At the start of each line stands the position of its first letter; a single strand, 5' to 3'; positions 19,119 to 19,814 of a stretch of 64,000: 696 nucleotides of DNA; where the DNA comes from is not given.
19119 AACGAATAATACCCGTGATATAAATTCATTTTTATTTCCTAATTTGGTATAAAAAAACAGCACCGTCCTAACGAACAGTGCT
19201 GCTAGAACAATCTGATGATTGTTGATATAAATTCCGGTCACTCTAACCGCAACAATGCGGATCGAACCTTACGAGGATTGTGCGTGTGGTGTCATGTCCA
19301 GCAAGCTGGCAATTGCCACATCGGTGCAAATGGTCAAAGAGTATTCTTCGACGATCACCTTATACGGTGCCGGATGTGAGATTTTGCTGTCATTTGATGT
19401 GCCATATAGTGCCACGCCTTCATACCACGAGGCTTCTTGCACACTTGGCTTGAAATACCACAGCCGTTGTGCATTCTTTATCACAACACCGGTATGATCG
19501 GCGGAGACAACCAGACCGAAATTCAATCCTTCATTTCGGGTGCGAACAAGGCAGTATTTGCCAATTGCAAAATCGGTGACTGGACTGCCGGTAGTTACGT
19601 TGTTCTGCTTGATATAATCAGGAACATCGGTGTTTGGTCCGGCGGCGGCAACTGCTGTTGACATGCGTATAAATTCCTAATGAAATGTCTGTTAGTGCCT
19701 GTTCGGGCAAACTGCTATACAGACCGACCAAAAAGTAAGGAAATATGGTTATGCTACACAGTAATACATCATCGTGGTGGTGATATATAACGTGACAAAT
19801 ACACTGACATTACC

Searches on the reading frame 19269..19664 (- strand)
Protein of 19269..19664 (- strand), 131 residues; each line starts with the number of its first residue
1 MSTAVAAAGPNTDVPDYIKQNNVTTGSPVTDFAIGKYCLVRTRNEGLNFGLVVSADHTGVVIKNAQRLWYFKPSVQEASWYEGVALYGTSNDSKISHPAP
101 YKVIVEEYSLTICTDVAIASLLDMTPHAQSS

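Call 82: search_protein_families(library=pfam, proteins=[window:19269-19664:-], max_evalue=0.01)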
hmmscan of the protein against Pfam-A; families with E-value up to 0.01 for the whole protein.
window:19269-19664:- (131 aa): 1 family
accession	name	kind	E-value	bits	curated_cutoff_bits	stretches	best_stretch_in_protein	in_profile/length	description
PF22253.2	DUF6948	-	2e-12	47.5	27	1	35-121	1-85/85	Domain of unknown function (DUF6948)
